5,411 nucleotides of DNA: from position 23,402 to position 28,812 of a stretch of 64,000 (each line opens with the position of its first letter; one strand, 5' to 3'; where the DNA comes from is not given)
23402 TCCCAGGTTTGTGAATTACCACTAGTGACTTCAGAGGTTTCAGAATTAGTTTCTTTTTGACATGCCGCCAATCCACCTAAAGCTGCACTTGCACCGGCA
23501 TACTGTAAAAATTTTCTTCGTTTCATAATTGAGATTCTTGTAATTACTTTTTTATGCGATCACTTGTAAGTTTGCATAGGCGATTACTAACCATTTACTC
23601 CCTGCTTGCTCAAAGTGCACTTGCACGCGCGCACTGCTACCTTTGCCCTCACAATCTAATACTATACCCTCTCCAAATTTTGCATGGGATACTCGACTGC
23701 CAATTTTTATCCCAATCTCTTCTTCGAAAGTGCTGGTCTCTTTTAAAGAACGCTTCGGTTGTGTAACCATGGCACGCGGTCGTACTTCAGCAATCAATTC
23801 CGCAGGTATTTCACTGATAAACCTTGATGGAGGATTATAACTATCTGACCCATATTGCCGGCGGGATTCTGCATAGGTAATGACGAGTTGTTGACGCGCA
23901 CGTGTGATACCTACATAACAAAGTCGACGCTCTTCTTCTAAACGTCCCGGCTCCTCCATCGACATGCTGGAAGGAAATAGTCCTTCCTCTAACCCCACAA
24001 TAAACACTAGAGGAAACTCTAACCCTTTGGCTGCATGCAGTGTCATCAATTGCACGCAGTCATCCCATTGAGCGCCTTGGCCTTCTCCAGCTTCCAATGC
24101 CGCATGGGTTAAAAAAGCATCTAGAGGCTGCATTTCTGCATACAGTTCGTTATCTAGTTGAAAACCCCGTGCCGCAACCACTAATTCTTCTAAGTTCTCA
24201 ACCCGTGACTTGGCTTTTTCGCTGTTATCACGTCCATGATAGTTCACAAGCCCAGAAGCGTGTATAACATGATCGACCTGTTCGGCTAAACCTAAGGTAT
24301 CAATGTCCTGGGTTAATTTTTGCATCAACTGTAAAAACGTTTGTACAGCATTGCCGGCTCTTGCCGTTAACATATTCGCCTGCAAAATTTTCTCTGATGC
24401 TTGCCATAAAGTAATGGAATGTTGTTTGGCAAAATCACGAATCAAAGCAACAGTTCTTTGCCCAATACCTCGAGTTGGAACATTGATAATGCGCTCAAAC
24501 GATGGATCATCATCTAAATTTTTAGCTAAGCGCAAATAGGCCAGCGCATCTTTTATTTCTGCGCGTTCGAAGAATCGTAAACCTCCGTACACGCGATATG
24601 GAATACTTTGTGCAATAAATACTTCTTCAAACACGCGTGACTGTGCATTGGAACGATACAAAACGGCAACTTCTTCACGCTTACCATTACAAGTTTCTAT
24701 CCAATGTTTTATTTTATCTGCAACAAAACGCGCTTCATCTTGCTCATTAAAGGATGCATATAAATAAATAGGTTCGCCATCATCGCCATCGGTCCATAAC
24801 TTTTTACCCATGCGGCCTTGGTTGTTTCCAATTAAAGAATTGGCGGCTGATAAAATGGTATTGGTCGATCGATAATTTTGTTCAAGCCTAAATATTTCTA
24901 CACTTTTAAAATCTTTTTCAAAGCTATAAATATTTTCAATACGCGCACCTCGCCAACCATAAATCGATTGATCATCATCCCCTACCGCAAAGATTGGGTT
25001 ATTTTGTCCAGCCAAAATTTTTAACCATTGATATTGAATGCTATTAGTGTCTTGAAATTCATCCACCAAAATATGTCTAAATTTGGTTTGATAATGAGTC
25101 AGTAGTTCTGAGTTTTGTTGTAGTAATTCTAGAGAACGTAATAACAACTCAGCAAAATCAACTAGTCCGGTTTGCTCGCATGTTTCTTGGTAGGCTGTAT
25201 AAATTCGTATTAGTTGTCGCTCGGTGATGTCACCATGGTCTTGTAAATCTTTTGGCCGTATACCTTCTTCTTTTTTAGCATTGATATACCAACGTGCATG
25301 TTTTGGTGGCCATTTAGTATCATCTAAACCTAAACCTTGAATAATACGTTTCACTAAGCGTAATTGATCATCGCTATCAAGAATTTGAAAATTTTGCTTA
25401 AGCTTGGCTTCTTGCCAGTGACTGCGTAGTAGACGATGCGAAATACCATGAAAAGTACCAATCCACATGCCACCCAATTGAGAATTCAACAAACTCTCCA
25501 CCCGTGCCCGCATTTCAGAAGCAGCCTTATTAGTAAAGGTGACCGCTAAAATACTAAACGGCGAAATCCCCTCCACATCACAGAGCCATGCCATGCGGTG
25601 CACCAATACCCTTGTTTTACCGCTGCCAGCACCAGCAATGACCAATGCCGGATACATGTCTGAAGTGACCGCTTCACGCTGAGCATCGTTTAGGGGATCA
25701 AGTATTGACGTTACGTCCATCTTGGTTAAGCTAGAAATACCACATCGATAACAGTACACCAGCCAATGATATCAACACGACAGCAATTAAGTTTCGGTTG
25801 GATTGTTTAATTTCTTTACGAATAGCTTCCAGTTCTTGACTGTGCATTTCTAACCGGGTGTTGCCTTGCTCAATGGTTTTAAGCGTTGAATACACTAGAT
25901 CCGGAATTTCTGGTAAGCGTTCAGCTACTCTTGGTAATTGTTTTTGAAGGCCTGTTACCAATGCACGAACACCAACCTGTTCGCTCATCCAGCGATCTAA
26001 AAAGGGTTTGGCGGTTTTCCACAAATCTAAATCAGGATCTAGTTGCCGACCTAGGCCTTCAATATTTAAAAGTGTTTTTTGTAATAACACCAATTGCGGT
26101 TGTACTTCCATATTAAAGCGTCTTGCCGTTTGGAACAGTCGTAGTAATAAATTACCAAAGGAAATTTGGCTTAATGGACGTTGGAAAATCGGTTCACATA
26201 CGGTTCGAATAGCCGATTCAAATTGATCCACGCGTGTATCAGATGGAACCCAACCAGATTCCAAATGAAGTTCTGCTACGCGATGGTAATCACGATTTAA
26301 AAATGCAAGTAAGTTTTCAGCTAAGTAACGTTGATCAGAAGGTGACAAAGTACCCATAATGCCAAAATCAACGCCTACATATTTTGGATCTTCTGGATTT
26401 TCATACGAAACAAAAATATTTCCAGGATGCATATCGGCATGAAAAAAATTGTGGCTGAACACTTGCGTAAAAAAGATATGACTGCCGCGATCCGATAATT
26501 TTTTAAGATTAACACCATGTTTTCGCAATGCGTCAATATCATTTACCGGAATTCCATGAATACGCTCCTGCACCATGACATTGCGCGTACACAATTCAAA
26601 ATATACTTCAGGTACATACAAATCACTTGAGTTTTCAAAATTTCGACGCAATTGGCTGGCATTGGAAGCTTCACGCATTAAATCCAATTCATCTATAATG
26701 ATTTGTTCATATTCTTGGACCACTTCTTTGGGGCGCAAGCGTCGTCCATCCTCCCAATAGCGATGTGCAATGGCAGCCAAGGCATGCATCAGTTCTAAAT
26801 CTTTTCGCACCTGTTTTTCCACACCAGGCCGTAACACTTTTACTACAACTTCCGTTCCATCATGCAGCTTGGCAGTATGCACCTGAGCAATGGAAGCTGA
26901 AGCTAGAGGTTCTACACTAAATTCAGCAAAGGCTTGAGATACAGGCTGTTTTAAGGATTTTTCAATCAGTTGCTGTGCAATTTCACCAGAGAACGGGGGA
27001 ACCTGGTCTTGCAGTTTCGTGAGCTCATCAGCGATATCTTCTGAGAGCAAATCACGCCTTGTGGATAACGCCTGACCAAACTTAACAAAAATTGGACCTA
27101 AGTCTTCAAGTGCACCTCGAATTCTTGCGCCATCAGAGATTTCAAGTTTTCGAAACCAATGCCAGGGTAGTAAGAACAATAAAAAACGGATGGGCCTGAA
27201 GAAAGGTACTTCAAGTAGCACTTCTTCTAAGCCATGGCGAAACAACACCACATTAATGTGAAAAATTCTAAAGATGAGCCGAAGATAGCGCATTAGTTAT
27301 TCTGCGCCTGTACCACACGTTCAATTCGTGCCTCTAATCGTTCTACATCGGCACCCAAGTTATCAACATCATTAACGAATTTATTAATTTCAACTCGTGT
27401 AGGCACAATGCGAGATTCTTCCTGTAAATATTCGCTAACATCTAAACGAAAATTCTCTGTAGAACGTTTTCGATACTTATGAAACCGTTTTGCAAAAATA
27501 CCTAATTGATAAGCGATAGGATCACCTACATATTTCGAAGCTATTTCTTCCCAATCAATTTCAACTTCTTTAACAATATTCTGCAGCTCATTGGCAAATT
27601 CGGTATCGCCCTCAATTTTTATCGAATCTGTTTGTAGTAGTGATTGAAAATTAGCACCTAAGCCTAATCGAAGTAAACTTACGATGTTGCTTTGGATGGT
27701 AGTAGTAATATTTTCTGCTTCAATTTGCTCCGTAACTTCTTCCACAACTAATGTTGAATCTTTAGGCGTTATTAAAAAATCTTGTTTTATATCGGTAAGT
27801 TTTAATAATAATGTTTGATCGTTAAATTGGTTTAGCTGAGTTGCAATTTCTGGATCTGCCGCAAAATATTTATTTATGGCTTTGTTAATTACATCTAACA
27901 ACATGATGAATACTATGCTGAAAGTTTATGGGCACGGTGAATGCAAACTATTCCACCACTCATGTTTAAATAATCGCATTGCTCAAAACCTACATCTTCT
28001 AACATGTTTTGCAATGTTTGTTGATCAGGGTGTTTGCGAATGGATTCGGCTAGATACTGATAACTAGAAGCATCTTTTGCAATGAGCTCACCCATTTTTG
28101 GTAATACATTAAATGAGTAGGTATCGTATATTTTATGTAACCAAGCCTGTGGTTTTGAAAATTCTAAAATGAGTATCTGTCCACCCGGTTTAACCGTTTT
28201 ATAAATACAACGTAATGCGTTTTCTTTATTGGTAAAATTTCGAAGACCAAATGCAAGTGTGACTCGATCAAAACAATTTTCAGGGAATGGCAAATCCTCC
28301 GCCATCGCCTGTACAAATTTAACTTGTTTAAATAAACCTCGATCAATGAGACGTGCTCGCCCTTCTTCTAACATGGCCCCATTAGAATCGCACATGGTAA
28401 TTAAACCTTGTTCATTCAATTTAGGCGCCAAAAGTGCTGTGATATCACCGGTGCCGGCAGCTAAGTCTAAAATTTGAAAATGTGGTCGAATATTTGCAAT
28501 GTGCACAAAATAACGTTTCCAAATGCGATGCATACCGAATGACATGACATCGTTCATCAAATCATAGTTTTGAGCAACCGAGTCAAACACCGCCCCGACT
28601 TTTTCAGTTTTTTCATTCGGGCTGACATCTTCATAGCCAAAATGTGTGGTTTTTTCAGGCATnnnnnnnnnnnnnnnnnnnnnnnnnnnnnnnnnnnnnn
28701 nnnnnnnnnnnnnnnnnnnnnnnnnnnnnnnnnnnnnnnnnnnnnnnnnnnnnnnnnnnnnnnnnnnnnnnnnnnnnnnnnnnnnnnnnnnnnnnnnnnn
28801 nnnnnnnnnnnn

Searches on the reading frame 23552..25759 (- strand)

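Call 64: search_protein_families(library=pfam, proteins=[window:23552-25759:-], max_evalue=0.00001)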
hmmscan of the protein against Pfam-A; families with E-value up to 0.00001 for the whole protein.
window:23552-25759:- (735 aa): 5 families
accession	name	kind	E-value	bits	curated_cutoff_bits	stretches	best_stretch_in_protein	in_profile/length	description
PF00580.27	UvrD-helicase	-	6.8e-93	311.7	23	1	23-285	1-271/271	UvrD/REP helicase N-terminal domain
PF13361.12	UvrD_C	-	2e-81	274.6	25.6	1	291-631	2-349/350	UvrD-like helicase C-terminal domain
PF13245.12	AAA_19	-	3.6e-23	82.7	25.1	1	27-268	1-132/134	AAA domain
PF13538.12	UvrD_C_2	-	1e-08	35.4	27.4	1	571-627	4-51/52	UvrD-like helicase C-terminal domain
PF21196.3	PcrA_UvrD_tudor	-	1.6e-08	34.7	23.9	1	686-729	1-44/48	PcrA/UvrD tudor domain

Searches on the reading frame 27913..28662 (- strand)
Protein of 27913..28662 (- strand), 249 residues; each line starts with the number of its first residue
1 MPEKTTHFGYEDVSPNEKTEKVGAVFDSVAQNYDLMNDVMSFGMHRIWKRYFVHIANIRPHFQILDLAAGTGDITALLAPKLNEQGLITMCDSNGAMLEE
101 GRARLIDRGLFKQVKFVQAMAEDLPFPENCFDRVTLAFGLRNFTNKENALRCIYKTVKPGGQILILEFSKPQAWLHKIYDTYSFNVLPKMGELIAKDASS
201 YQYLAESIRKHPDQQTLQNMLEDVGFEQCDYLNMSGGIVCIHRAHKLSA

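Call 11: search_protein_families(library=pfam, proteins=[window:27913-28662:-], max_evalue=0.1)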
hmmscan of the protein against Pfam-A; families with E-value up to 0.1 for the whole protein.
window:27913-28662:- (249 aa): 8 families
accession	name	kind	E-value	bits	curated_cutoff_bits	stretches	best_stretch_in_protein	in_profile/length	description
PF01209.24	Ubie_methyltran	-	2.7e-84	282.6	20.1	1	18-246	5-233/233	ubiE/COQ5 methyltransferase family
PF13649.12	Methyltransf_25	-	7.3e-19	68.7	27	1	64-161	1-97/97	Methyltransferase domain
PF08241.18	Methyltransf_11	-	1.3e-16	61.4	21.2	1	65-165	1-95/95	Methyltransferase domain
PF13847.12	Methyltransf_31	-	7e-16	58.7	27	1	60-223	3-143/145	Methyltransferase domain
PF08242.18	Methyltransf_12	-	6e-11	43.4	30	1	65-162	1-97/98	Methyltransferase domain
PF13489.12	Methyltransf_23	-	4.1e-09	36.8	27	1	59-227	21-160/164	Methyltransferase domain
PF05175.20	MTS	-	0.0065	16.6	23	1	62-118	33-87/170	Methyltransferase small domain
PF22283.2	DUF6960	-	0.057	14.1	27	0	148-228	25-105/131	Family of unknown function (DUF6960)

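Call 13: find_encoding_contigs(protein=window:27913-28662:-, flank=6000, max_places=10)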
Protein window:27913-28662:- (249 aa): no gene with exactly this product is on record in the collection.
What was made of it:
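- Tried and rejected: Not on record, so the source genome could not be reached (call 13).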

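Call 18: find_homologous_proteins(query=window:27913-28662:-, max_evalue=1e-60)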
Query window:27913-28662:- (249 aa): 7783 proteins with E <= 1e-60 among 8000 candidates; the best 120 are listed.
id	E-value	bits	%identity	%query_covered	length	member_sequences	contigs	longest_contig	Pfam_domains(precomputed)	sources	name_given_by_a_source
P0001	2.9e-167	572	100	100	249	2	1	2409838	PF13847.13,PF13489.13,PF13649.13,PF01209.25,PF08241.19,PF08242.19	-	-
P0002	7.5e-131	453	77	100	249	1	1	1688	PF13847.13,PF13489.13,PF13649.13,PF01209.25,PF08241.19,PF08242.19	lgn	-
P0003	3.5e-128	444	78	100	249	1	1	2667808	PF13847.13,PF13489.13,PF13649.13,PF01209.25,PF08241.19,PF08242.19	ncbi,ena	-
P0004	1.7e-127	442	74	100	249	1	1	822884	PF13847.13,PF13489.13,PF13649.13,PF01209.25,PF08241.19,PF08242.19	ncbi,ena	-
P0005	1.8e-127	442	74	100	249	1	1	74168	PF13847.13,PF13489.13,PF13649.13,PF01209.25,PF08241.19,PF08242.19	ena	-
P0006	1.4e-125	436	75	100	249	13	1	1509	PF13847.13,PF13489.13,PF13649.13,PF01209.25,PF08241.19,PF08242.19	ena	-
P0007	2.0e-124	432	72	100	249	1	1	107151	PF13847.13,PF13489.13,PF13649.13,PF01209.25,PF08241.19,PF08242.19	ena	-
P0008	2.1e-124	432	74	100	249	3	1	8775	PF13847.13,PF13489.13,PF13649.13,PF01209.25,PF08241.19,PF08242.19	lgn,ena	-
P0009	2.5e-124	432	75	100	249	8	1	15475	PF13847.13,PF13489.13,PF13649.13,PF01209.25,PF08241.19,PF08242.19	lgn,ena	-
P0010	4.3e-124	431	72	100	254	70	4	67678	PF13847.13,PF13489.13,PF13649.13,PF01209.25,PF08241.19,PF08242.19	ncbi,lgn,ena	-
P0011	1.6e-123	429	74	100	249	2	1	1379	PF13847.13,PF13489.13,PF13649.13,PF01209.25,PF08241.19,PF08242.19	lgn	-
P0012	2.4e-123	428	73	100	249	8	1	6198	PF13847.13,PF13489.13,PF13649.13,PF01209.25,PF08241.19,PF08242.19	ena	-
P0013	3.3e-123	428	71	100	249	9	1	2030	PF13847.13,PF13489.13,PF13649.13,PF01209.25,PF08241.19,PF08242.19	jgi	-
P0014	5.5e-122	424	71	100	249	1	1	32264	PF13847.13,PF13489.13,PF13649.13,PF01209.25,PF08241.19,PF08242.19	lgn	-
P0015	1.0e-121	423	73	100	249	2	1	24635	PF13847.13,PF13489.13,PF13649.13,PF01209.25,PF08241.19,PF08242.19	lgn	-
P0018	1.5e-121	422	71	100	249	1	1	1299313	PF13847.13,PF13489.13,PF13649.13,PF01209.25,PF08241.19,PF08242.19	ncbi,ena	-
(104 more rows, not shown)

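Call 19: find_encoding_contigs(protein=P0003, flank=8000, max_places=2)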
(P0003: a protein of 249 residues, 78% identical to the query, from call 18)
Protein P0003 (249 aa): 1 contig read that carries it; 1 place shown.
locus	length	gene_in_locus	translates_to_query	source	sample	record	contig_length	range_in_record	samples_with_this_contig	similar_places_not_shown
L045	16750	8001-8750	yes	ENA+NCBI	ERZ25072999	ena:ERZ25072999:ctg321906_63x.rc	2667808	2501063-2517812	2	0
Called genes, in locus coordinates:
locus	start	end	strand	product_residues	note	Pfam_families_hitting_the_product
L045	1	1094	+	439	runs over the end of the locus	PF00493:MCM (faint), PF13191:AAA_16 (faint), PF00004:AAA (weak), PF07728:AAA_5 (faint), PF13401:AAA_22 (faint), PF00004:AAA (weak), PF07724:AAA_2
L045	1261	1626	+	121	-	PF06155:GBBH-like_N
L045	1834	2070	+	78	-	-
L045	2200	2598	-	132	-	PF07366:SnoaL, PF12680:SnoaL_2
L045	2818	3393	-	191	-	PF01988:VIT1 (faint)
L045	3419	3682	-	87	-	PF02680:DUF211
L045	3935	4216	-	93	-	PF01169:GDT1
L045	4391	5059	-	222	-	PF01638:HxlR, PF02036:SCP2 (weak)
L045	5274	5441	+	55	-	-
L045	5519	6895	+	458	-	PF05694:SBP56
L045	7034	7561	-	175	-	PF10604:Polyketide_cyc2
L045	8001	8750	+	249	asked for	PF01209:Ubie_methyltran, PF13489:Methyltransf_23, PF13847:Methyltransf_31, PF08241:Methyltransf_11, PF08242:Methyltransf_12, PF13649:Methyltransf_25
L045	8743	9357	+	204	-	PF02036:SCP2, PF14864:Alkyl_sulf_C (faint)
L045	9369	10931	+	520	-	PF03109:ABC1, PF27536:UbiB_helical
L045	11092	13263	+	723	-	PF00580:UvrD-helicase, PF13245:AAA_19, PF13604:AAA_30 (faint), PF13361:UvrD_C, PF13538:UvrD_C_2 (weak), PF21196:PcrA_UvrD_tudor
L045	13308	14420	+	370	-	PF03480:DctP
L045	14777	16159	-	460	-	PF06808:DctM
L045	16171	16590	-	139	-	PF04290:DctQ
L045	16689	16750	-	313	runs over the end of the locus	PF01636:APH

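Call 20: find_encoding_contigs(protein=P0004, flank=8000, max_places=2)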
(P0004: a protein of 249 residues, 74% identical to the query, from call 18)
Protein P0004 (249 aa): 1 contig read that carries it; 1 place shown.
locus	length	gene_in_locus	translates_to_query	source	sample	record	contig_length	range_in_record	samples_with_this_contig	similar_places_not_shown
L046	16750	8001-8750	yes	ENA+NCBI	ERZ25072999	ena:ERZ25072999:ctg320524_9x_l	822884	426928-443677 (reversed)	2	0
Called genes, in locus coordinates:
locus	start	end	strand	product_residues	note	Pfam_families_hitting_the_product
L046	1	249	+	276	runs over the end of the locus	PF01678:DAP_epimerase, PF02567:PhzC-PhzF (weak), PF01678:DAP_epimerase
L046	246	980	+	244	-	PF04340:DUF484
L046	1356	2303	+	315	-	PF02899:Phage_int_SAM_1, PF13495:Phage_int_SAM_4 (weak), PF00589:Phage_integrase, PF11917:DUF3435 (weak)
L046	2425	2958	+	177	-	PF00227:Proteasome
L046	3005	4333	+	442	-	PF00493:MCM (faint), PF07728:AAA_5 (faint), PF13191:AAA_16 (faint), PF00004:AAA (weak), PF13401:AAA_22 (faint), PF00004:AAA (weak), PF07724:AAA_2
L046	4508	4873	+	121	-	PF06155:GBBH-like_N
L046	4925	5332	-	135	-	-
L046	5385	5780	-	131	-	-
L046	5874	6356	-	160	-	-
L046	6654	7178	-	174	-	-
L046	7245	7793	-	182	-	PF01243:PNPOx_N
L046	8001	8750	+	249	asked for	PF01209:Ubie_methyltran, PF13489:Methyltransf_23, PF13847:Methyltransf_31, PF08241:Methyltransf_11, PF08242:Methyltransf_12, PF13649:Methyltransf_25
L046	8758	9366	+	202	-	PF02036:SCP2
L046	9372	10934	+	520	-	PF03109:ABC1, PF27536:UbiB_helical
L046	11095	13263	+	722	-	PF00580:UvrD-helicase, PF13245:AAA_19, PF13604:AAA_30 (faint), PF13361:UvrD_C, PF13538:UvrD_C_2, PF21196:PcrA_UvrD_tudor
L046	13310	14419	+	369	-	PF03480:DctP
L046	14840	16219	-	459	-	PF06808:DctM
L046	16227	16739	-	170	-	PF04290:DctQ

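Call 21: find_encoding_contigs(protein=P0018, flank=8000, max_places=2)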
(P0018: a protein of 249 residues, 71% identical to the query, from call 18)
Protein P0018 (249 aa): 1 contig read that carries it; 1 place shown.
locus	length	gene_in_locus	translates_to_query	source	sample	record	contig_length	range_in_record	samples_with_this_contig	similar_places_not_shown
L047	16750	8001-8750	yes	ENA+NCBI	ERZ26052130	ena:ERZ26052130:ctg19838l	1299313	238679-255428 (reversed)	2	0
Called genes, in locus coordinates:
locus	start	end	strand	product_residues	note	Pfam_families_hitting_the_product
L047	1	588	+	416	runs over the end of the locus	PF00278:Orn_DAP_Arg_deC, PF01168:Ala_racemase_N (weak), PF02784:Orn_Arg_deC_N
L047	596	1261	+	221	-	PF05175:MTS (weak), PF13489:Methyltransf_23, PF13847:Methyltransf_31, PF08241:Methyltransf_11, PF08242:Methyltransf_12, PF13649:Methyltransf_25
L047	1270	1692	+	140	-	PF13380:CoA_binding_2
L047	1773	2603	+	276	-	PF01678:DAP_epimerase, PF02567:PhzC-PhzF (weak), PF01678:DAP_epimerase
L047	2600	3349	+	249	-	PF04340:DUF484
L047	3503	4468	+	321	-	PF02899:Phage_int_SAM_1, PF13495:Phage_int_SAM_4 (faint), PF00589:Phage_integrase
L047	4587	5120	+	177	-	PF00227:Proteasome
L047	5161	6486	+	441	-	PF00493:MCM (faint), PF01078:Mg_chelatase (faint), PF13191:AAA_16 (faint), PF00004:AAA (weak), PF07728:AAA_5 (weak), PF13401:AAA_22 (faint), PF07724:AAA_2, PF00004:AAA (weak)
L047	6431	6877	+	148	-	PF06155:GBBH-like_N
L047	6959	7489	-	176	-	-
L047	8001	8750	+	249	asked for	PF01209:Ubie_methyltran, PF13489:Methyltransf_23, PF13847:Methyltransf_31, PF08241:Methyltransf_11, PF08242:Methyltransf_12, PF13649:Methyltransf_25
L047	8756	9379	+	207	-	PF02036:SCP2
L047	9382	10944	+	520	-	PF03109:ABC1, PF27536:UbiB_helical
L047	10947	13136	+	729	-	PF00580:UvrD-helicase, PF13245:AAA_19, PF13604:AAA_30 (faint), PF13361:UvrD_C, PF13538:UvrD_C_2, PF21196:PcrA_UvrD_tudor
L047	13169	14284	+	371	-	PF03480:DctP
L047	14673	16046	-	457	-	PF06808:DctM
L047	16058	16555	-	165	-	PF04290:DctQ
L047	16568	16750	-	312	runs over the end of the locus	PF01636:APH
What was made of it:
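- On Integron / CALIN: It is syntenic with dapF-DUF484-xerC-hslVU in relatives (calls 20, 21).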
